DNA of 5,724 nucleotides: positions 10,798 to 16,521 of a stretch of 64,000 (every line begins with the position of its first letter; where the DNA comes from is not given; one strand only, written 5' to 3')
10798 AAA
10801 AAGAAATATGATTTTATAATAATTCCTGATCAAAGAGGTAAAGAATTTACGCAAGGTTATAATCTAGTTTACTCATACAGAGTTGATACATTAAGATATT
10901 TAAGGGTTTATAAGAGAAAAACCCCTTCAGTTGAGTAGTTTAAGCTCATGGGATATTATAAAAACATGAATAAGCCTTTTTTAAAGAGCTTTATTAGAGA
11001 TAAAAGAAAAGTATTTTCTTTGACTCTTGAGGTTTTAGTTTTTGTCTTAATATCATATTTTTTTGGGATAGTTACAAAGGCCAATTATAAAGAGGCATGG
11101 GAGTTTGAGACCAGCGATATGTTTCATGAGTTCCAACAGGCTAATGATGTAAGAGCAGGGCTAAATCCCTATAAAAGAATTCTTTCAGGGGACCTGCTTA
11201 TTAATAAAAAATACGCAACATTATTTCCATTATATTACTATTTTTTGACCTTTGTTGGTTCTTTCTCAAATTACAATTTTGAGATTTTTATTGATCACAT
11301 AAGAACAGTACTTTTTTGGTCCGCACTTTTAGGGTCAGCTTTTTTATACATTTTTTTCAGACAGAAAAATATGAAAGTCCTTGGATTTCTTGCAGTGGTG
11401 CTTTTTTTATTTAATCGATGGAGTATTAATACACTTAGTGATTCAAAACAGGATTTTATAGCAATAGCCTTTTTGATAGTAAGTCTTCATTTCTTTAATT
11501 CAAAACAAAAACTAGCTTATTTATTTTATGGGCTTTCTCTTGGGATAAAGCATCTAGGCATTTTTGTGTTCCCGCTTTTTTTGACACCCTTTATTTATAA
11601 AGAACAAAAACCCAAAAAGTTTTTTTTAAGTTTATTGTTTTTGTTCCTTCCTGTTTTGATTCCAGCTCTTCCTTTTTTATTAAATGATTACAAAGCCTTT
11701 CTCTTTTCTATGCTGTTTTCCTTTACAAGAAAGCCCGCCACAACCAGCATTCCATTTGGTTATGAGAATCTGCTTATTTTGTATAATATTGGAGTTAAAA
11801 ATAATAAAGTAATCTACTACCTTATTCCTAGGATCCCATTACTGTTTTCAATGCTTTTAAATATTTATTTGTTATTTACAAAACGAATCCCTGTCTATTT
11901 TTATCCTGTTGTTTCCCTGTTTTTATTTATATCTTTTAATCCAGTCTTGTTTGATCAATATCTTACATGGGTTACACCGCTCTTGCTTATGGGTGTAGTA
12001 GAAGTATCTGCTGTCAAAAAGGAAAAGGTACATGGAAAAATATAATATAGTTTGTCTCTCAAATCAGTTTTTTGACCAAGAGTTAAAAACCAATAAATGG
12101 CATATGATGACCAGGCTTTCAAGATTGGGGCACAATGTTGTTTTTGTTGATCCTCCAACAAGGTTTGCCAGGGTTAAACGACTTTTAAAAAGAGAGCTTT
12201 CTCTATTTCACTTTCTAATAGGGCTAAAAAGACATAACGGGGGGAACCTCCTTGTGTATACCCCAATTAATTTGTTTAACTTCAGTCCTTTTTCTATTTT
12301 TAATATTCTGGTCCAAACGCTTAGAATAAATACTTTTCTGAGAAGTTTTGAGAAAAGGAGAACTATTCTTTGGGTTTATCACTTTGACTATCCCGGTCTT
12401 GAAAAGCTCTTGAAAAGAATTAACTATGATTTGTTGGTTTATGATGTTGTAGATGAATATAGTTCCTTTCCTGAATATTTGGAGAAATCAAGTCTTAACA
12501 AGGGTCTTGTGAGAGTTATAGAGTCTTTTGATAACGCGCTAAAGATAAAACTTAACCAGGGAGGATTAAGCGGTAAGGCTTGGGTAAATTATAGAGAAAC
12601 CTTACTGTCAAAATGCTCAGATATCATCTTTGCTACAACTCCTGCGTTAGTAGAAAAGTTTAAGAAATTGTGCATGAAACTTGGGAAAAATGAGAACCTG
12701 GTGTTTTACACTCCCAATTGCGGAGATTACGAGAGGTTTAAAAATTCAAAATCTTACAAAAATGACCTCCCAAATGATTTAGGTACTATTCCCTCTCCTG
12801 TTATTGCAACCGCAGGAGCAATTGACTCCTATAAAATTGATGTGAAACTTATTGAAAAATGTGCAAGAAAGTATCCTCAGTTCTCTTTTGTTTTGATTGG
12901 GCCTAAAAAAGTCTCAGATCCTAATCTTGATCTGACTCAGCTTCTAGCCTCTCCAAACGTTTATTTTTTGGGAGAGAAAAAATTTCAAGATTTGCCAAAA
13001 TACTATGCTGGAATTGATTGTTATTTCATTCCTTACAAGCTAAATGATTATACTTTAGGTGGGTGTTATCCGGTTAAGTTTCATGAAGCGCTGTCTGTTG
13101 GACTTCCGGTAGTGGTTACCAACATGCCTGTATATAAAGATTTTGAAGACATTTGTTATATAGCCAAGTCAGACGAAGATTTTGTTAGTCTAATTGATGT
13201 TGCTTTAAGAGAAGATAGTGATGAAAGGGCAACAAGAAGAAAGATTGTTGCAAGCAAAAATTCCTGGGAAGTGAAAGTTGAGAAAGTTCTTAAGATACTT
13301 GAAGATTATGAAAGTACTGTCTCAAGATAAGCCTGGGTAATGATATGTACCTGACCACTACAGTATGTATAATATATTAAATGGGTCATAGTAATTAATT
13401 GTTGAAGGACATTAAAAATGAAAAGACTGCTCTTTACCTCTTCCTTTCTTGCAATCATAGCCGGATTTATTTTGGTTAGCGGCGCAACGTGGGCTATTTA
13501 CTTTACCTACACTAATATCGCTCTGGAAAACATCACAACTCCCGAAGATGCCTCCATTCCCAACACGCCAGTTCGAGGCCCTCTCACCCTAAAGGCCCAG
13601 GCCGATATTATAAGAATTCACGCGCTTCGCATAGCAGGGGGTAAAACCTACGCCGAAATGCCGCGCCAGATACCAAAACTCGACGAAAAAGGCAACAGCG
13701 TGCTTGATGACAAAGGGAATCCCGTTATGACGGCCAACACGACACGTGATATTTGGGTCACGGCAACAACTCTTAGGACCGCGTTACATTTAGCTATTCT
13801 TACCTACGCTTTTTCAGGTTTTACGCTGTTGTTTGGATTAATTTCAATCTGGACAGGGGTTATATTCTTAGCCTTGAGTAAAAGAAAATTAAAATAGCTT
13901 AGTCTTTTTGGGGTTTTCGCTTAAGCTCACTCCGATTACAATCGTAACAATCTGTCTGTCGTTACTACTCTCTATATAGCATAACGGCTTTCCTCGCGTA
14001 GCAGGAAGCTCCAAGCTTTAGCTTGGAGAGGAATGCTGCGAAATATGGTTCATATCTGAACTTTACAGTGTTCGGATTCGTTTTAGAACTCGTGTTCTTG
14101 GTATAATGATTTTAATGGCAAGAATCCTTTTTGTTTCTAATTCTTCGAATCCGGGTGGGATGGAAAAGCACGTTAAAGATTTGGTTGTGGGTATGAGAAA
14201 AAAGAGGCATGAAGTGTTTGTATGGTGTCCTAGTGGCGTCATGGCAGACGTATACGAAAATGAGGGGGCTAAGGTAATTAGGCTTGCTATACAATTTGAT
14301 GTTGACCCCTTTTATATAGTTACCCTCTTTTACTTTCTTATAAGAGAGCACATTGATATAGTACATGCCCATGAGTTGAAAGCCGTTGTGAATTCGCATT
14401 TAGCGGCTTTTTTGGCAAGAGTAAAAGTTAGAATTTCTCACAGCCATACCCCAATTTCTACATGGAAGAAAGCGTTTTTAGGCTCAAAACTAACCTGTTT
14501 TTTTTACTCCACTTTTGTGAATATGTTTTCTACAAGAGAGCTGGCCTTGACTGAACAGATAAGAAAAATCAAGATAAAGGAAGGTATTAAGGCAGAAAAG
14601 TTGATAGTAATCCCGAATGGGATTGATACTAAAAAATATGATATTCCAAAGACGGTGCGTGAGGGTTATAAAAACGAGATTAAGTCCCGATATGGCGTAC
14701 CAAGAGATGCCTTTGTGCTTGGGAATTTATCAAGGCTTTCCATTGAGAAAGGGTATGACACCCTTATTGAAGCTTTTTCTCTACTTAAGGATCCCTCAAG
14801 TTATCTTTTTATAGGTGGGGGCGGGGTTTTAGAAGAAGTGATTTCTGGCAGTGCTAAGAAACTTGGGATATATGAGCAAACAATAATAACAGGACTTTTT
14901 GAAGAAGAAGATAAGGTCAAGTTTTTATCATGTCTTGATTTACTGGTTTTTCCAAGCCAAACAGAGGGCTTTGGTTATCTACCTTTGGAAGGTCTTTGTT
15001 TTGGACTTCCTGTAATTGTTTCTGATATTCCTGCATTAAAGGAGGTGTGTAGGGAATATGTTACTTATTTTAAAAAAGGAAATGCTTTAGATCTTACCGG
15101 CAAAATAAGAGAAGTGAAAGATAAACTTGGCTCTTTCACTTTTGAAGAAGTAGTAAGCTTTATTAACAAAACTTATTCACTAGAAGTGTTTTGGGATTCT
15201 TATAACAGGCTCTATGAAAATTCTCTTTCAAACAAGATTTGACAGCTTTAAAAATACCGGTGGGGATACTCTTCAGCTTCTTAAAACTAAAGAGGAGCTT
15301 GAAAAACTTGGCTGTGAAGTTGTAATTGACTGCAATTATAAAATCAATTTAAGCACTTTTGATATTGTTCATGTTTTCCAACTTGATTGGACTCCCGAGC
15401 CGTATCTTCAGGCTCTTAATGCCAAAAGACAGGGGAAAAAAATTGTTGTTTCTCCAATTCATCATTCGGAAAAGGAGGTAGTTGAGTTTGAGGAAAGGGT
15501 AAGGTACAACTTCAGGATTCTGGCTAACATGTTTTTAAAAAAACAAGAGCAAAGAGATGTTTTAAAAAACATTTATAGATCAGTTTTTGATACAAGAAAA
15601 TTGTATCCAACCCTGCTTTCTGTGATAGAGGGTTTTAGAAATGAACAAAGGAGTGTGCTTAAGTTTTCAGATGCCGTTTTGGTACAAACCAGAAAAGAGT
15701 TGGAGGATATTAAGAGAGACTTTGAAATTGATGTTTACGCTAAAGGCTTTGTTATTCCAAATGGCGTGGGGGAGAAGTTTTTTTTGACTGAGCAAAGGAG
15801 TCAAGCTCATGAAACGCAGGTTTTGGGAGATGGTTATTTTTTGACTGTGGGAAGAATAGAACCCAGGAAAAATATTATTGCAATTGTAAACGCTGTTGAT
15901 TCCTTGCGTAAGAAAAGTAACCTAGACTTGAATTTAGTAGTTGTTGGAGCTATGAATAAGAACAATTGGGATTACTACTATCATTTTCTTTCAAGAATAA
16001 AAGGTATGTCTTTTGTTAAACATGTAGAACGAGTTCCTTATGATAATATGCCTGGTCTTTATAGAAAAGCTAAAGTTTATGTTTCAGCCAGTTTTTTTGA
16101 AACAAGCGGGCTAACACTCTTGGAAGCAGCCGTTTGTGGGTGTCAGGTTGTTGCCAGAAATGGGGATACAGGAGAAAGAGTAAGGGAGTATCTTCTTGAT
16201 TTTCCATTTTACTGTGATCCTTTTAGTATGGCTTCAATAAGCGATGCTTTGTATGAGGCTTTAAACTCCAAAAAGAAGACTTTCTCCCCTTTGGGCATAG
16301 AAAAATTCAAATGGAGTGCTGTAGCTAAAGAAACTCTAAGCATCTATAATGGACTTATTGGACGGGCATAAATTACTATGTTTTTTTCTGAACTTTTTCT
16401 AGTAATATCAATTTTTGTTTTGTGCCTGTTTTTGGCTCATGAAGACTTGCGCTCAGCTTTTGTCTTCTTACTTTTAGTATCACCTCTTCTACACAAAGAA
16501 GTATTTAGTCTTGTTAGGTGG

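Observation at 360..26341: A 26 kb same-strand surface-glycan or glycosylation locus built around several giant GT-C-like membrane proteins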

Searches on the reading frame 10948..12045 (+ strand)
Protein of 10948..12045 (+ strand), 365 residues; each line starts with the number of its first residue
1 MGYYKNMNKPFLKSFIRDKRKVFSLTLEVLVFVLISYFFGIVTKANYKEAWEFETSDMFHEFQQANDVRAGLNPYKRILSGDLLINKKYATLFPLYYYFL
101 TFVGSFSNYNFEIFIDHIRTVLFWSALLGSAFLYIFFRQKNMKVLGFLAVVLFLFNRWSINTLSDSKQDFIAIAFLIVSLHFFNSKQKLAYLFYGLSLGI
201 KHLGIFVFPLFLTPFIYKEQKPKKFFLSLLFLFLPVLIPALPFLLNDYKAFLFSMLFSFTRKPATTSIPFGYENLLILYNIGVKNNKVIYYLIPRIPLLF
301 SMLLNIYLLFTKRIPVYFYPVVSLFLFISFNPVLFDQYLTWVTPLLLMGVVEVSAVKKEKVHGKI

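Call 3: search_protein_families(library=pfam, proteins=[window:10948-12045:+], max_evalue=0.01)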
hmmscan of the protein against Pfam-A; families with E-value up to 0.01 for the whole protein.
window:10948-12045:+ (365 aa): 0 families

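Call 6: search_protein_families(library=ncbifam, proteins=[window:10948-12045:+], max_evalue=1)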
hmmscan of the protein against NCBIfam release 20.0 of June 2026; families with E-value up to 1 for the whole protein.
window:10948-12045:+ (365 aa): 0 families

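Call 59: search_protein_families(library=ncbifam, proteins=[window:10948-12045:+], max_evalue=0.001)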
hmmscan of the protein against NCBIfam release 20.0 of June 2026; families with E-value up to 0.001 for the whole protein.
window:10948-12045:+ (365 aa): 0 families

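Call 66: search_protein_families(library=pfam, proteins=[window:10948-12045:+], max_evalue=10)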
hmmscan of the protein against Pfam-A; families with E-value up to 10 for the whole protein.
window:10948-12045:+ (365 aa): 0 families

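Call 72: find_related_loci(query=window:10948-12045:+, collection=metagenome_contigs, flank=6000)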
Query window:10948-12045:+ (365 aa) in metagenome_contigs; peptide patterns used: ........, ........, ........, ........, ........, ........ (x = any residue, [..] = any of these).
311 stretches matched a pattern, but none encodes a relative of the query by tblastn (E <= 1e-3).

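Call 73: search_solved_structures(query=window:10948-12045:+, max_evalue=10)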
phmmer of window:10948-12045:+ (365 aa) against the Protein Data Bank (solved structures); distinct sequences matched with E-value up to 10: 0.

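Call 74: find_encoding_contigs(protein=window:10948-12045:+, flank=10000, max_places=6)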
Protein window:10948-12045:+ (365 aa): 6 contigs read that carry it; 1 place shown.
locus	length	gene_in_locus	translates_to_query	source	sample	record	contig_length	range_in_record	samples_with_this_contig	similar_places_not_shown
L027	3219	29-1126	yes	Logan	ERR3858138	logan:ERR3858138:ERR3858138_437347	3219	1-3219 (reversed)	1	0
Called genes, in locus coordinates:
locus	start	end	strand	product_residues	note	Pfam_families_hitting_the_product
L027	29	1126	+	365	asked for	-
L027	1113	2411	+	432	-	PF00534:Glycos_transf_1, PF13692:Glyco_trans_1_4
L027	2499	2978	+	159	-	-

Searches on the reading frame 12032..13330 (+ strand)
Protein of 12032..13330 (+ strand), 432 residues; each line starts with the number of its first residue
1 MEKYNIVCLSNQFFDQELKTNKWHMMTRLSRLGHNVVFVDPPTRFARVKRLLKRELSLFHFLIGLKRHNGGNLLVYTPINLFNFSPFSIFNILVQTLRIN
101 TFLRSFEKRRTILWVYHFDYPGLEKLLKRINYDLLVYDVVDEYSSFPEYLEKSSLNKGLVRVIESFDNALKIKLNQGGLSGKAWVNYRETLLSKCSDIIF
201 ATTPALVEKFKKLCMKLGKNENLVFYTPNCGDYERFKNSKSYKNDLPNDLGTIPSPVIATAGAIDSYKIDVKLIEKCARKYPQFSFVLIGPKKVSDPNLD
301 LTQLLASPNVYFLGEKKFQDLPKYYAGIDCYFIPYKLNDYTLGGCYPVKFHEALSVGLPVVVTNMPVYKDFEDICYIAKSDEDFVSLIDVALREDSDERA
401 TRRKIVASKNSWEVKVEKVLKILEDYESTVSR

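Call 3: search_protein_families(library=pfam, proteins=[window:12032-13330:+], max_evalue=0.01)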
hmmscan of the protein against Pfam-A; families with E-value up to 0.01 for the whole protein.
window:12032-13330:+ (432 aa): 3 families
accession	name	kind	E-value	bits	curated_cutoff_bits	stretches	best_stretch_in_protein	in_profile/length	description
PF00534.26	Glycos_transf_1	-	2.8e-10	40.4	26.4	1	256-371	16-130/172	Glycosyl transferases group 1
PF13692.12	Glyco_trans_1_4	-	2.9e-10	41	27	1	274-370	24-113/142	Glycosyl transferases group 1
PF13524.12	Glyco_trans_1_2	-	0.00021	21.7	25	1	273-403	5-126/144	Glycosyl transferase-like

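Call 59: search_protein_families(library=ncbifam, proteins=[window:12032-13330:+], max_evalue=0.001)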
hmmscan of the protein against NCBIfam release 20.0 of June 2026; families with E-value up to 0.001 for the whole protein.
window:12032-13330:+ (432 aa): 3 families
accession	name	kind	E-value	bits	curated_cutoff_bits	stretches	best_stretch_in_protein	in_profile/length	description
NF047676.1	TeichurnBiosyTuaH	equivalog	2e-27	96.1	550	1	190-421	153-382/384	teichuronic acid biosynthesis protein TuaH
NF053513.1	Gtran_IagA_BgsA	equivalog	2.5e-07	30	460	1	256-415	162-320/333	LTA glycolipid anchor biosynthesis glycosyltransferase, IagA/BgsA family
TIGR04063.1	stp3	hypoth_equivalog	1.8e-05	23.8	442.05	1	214-420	172-389/397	TIGR04063 family PEP-CTERM/XrtA system glycosyltransferase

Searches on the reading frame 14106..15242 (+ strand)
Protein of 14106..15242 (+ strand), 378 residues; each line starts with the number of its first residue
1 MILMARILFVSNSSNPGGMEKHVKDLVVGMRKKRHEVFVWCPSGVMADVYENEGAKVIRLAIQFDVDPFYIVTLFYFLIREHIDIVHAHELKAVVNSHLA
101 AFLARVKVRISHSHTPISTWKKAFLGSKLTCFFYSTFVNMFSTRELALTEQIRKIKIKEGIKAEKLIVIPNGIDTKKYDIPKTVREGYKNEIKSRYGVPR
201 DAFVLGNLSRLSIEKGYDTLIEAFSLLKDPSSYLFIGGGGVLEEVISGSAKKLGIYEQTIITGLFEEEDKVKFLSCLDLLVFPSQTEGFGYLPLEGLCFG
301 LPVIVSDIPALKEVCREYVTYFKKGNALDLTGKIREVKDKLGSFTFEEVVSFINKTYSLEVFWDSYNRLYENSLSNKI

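Call 3: search_protein_families(library=pfam, proteins=[window:14106-15242:+], max_evalue=0.01)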
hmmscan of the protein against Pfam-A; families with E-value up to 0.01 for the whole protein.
window:14106-15242:+ (378 aa): 6 families
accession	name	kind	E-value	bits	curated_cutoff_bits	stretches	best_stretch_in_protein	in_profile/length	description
PF00534.26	Glycos_transf_1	-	3.3e-26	92.3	26.4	1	190-338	3-156/172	Glycosyl transferases group 1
PF13439.12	Glyco_transf_4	-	2.6e-19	70.3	28.5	1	16-176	1-169/170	Glycosyltransferase Family 4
PF13692.12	Glyco_trans_1_4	-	1.7e-17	64.4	27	1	204-335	3-137/142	Glycosyl transferases group 1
PF13579.12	Glyco_trans_4_4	-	1.2e-11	45.6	29.7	1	17-172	1-158/158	Glycosyl transferase 4-like domain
PF20706.3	GT4-conflict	-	2.2e-05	24.1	26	1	277-307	282-312/385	Family 4 Glycosyltransferase in conflict systems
PF13477.12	Glyco_trans_4_2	-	3e-05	24.6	23.4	1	6-108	1-101/139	Glycosyl transferase 4-like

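Call 59: search_protein_families(library=ncbifam, proteins=[window:14106-15242:+], max_evalue=0.001)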
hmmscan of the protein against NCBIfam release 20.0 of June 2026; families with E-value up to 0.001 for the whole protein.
window:14106-15242:+ (378 aa): 29 families (the best 25 are shown)
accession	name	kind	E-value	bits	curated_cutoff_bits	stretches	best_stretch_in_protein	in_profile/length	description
TIGR03088.1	stp2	hypoth_equivalog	1.6e-22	80.1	409.05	1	16-374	13-374/374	TIGR03088 family PEP-CTERM/XrtA system glycosyltransferase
TIGR04157.1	glyco_rSAM_CFB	subfamily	3.7e-19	69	400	1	158-320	187-344/406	TIGR04157 family glycosyltransferase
TIGR02149.1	glgA_Coryne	subfamily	4.7e-18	65.5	302.4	1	81-320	82-327/391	glycogen synthase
NF047684.1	TeichurnBiosyTuaC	equivalog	8.5e-17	61.1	550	1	146-358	169-374/391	teichuronic acid biosynthesis protein TuaC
NF038295.1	EPS_HpsP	equivalog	8.8e-17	61.2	550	1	81-327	91-339/388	hormogonium polysaccharide biosynthesis glycosyltransferase HpsP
NF046085.1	XrtY_assoc_Gly1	equivalog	3.4e-16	59.1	400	1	85-372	101-383/387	XrtY-associated glycosyltransferase XYAG1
TIGR03999.1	thiol_BshA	equivalog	1.8e-15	56.8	273.7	1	80-373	82-373/375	N-acetyl-alpha-D-glucosaminyl L-malate synthase BshA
TIGR04047.1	MSMEG_0565_glyc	hypoth_equivalog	2.5e-14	53.2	259.85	1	166-354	161-355/373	MSMEG_0565 family glycosyltransferase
TIGR04063.1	stp3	hypoth_equivalog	3.7e-14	52.4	442.05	1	148-371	164-393/397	TIGR04063 family PEP-CTERM/XrtA system glycosyltransferase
NF038298.1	EPS_HpsO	equivalog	8.7e-13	47.8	575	1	172-339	177-351/388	hormogonium polysaccharide biosynthesis glycosyltransferase HpsO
NF007396.0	PRK09922.1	equivalog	8.9e-13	47.8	385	1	7-362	5-348/361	lipopolysaccharide 1,6-galactosyltransferase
NF053513.1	Gtran_IagA_BgsA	equivalog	2.2e-12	46.6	460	1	81-341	42-300/333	LTA glycolipid anchor biosynthesis glycosyltransferase, IagA/BgsA family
NF049987.1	DaglGlyslTfaseDgs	equivalog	1.3e-11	44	500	1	81-372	42-326/332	processive diacylglycerol alpha-glucosyltransferase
NF049988.1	MGlcDAGSynMgs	equivalog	6.5e-11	42.2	400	1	25-374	23-388/398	alpha-monoglucosyldiacylglycerol synthase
NF053787.1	GlcN_PG_synth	equivalog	5.7e-10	38.6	480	1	163-357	163-343/361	N-acetylglucosaminyl phosphatidylglycerol synthase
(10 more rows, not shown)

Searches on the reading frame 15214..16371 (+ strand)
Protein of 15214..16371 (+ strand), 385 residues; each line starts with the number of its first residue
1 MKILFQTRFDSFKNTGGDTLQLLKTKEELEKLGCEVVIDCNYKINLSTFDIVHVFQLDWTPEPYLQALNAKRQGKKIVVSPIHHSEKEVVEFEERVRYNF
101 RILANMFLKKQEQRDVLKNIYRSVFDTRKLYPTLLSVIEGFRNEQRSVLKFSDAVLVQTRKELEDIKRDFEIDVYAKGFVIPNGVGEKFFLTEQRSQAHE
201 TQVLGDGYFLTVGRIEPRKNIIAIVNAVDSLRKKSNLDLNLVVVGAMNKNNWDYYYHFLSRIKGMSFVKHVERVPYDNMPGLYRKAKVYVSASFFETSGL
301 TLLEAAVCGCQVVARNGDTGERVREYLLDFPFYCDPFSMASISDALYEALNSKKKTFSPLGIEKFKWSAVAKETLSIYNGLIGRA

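Call 4: search_protein_families(library=pfam, proteins=[window:15214-16371:+], max_evalue=0.01)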
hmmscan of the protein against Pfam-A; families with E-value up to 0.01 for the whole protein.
window:15214-16371:+ (385 aa): 5 families
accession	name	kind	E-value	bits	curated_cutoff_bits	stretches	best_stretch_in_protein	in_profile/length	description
PF00534.26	Glycos_transf_1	-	6.4e-20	71.8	26.4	1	204-355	13-161/172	Glycosyl transferases group 1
PF13692.12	Glyco_trans_1_4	-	3.6e-15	56.9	27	1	208-325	3-117/142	Glycosyl transferases group 1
PF13524.12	Glyco_trans_1_2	-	0.0002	21.8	25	1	228-319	6-84/144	Glycosyl transferase-like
PF20706.3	GT4-conflict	-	0.0024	17.3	26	1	206-313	197-309/385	Family 4 Glycosyltransferase in conflict systems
PF13439.12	Glyco_transf_4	-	0.0063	17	28.5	0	49-185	73-166/170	Glycosyltransferase Family 4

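Call 59: search_protein_families(library=ncbifam, proteins=[window:15214-16371:+], max_evalue=0.001)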
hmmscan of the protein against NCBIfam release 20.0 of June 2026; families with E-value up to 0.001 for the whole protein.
window:15214-16371:+ (385 aa): 18 families
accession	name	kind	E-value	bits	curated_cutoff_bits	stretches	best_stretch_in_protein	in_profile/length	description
TIGR04047.1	MSMEG_0565_glyc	hypoth_equivalog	4e-25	88.7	259.85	1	145-379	133-372/373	MSMEG_0565 family glycosyltransferase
NF038229.1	Glyco4_Geo_Pelo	equivalog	3e-15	56.1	400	1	143-316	101-268/338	GPMC system family 4 glycosyltransferase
NF038295.1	EPS_HpsP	equivalog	2.1e-12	46.8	550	1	165-381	167-387/388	hormogonium polysaccharide biosynthesis glycosyltransferase HpsP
TIGR02472.1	sucr_P_syn_N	equivalog_domain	1.4e-11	43.9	576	1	146-364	179-420/439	sucrose-phosphate synthase, putative, glycosyltransferase domain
NF041876.1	EPS_EpsE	equivalog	5.5e-11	42.3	400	1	133-315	143-325/389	exopolysaccharide biosynthesis GT4 family glycosyltransferase EpsE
TIGR03449.1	mycothiol_MshA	equivalog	1.3e-10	40.8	462.5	1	146-325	159-344/406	D-inositol-3-phosphate glycosyltransferase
TIGR02149.1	glgA_Coryne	subfamily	3.4e-10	39.6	302.4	1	147-380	140-389/391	glycogen synthase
NF050063.1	ProtGlycPglJ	equivalog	2.2e-09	37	500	1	151-322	144-302/363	N-acetylgalactosamine-N,N'-diacetylbacillosaminyl-diphospho-undecaprenol 4-alpha-N-acetylgalactosaminyltransferase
TIGR02468.1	sucrsPsyn_pln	equivalog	7.3e-08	30.7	1143.95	1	210-354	483-639/1051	sucrose-phosphate synthase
NF041010.1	glycosy_Agl16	equivalog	9e-08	31.4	575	1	176-380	156-350/352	glycosylation protein Agl16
NF012028.0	PRK15484.1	subfamily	1.9e-07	30.5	618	1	179-371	164-368/380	lipopolysaccharide N-acetylglucosaminyltransferase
TIGR03088.1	stp2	hypoth_equivalog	2.4e-07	30.1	409.05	1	177-316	161-303/374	TIGR03088 family PEP-CTERM/XrtA system glycosyltransferase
NF053513.1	Gtran_IagA_BgsA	equivalog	9.2e-06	24.9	460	0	180-316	131-266/333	LTA glycolipid anchor biosynthesis glycosyltransferase, IagA/BgsA family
NF049988.1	MGlcDAGSynMgs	equivalog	1.9e-05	24.2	400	1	150-317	153-321/398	alpha-monoglucosyldiacylglycerol synthase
NF050056.1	ProtGlycPglH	equivalog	4e-05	22.8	600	1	203-305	176-272/354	GalNAc-alpha-(1->4)-GalNAc-alpha-(1->3)-diNAcBac-PP-undecaprenol alpha-1,4-N-acetyl-D-galactosaminyltransferase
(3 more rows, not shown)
